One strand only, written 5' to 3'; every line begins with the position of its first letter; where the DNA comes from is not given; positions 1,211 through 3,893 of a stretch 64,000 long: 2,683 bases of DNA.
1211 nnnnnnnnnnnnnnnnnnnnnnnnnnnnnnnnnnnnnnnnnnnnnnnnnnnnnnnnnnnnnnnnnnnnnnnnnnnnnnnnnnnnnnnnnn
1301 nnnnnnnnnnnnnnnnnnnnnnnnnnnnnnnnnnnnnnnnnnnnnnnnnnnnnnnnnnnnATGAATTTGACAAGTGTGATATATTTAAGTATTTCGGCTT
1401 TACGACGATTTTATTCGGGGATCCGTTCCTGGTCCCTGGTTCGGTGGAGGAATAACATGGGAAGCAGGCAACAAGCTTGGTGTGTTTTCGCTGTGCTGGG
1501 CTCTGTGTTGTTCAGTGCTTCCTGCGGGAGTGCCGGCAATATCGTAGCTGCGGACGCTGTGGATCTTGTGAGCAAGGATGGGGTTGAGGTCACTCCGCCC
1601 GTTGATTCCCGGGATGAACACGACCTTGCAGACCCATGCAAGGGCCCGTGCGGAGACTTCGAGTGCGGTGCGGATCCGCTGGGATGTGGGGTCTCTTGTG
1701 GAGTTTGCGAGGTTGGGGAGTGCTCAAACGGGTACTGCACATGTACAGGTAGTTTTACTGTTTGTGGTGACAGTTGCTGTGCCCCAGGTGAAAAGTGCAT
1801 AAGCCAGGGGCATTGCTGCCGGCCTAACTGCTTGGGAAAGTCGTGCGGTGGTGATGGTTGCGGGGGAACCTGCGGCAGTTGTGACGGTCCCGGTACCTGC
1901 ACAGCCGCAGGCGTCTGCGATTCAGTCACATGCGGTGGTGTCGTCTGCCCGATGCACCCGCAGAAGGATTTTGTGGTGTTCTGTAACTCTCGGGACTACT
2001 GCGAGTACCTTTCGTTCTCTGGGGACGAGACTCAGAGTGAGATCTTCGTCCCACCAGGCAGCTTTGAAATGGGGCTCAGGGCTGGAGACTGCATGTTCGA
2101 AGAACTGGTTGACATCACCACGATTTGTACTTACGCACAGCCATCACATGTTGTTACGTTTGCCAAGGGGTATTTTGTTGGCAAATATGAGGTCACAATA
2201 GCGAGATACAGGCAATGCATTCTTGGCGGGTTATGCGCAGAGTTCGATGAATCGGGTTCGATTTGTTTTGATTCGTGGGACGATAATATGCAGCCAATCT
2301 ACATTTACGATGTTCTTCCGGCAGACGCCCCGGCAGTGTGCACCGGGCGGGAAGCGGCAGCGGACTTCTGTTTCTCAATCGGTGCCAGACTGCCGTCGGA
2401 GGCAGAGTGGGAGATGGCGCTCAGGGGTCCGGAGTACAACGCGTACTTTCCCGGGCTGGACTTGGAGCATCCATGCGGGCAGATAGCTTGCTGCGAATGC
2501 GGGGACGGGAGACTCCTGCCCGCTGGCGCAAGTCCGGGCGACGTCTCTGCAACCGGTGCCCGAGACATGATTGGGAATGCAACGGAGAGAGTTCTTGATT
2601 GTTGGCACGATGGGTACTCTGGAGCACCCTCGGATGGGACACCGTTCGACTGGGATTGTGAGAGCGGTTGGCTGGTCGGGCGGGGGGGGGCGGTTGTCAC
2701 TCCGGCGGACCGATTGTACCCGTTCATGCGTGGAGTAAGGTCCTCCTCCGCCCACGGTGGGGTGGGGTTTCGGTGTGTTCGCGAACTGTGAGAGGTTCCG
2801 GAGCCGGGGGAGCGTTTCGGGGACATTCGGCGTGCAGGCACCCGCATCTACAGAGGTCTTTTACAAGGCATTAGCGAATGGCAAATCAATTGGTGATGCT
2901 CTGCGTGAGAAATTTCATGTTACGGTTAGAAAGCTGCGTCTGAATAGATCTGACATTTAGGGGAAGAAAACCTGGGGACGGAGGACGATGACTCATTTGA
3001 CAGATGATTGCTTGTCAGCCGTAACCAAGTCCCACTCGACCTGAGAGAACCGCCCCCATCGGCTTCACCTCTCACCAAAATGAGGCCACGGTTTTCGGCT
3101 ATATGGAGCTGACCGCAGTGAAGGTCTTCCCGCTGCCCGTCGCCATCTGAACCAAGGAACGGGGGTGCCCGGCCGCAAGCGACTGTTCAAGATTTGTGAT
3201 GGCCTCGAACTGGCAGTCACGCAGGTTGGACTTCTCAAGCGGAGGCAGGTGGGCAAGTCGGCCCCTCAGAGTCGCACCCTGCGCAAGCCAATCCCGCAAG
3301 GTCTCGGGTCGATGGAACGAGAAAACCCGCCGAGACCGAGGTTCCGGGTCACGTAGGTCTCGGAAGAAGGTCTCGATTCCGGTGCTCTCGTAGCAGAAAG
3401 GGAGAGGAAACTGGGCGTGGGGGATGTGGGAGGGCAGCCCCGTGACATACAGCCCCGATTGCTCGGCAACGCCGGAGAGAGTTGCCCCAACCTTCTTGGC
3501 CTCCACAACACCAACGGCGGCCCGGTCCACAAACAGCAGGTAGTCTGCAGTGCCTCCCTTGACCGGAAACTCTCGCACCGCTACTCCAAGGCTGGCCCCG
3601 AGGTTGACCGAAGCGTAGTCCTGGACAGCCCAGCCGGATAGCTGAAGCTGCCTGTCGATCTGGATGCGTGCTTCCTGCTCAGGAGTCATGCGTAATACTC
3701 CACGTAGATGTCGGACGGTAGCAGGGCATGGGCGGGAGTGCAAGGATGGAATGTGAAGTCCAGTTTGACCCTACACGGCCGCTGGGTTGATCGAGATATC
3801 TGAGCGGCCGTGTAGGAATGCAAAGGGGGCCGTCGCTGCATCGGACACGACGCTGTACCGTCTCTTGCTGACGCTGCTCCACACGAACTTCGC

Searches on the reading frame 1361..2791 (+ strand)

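Call 8: search_protein_families(library=pfam, proteins=[window:1361-2791:+])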
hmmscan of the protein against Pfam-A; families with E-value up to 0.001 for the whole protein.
window:1361-2791:+ (476 aa): 1 family
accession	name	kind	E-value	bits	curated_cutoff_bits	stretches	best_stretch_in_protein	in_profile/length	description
PF03781.23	FGE-sulfatase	-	1.9e-26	93.7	23.3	1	224-474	2-255/255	Sulfatase-modifying factor enzyme 1-like domain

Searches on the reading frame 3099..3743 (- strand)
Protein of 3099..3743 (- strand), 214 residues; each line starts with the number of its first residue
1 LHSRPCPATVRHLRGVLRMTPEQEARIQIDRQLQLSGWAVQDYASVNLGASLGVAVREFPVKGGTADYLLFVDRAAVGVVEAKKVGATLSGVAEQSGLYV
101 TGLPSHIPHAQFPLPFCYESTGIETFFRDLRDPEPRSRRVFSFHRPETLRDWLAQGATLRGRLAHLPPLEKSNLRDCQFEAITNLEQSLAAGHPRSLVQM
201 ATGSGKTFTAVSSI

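Call 53: search_protein_families(library=pfam, proteins=[window:3099-3743:-], max_evalue=0.01)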
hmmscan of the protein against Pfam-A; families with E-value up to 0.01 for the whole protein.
window:3099-3743:- (214 aa): 2 families
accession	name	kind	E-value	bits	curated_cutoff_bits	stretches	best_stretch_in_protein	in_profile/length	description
PF04851.21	ResIII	-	1.6e-08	35.1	22.5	1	172-212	2-42/164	Type III restriction enzyme, res subunit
PF04313.20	HSDR_N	-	8e-05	23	25.1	1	55-135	114-197/198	Type I restriction enzyme R protein N terminus (HSDR_N)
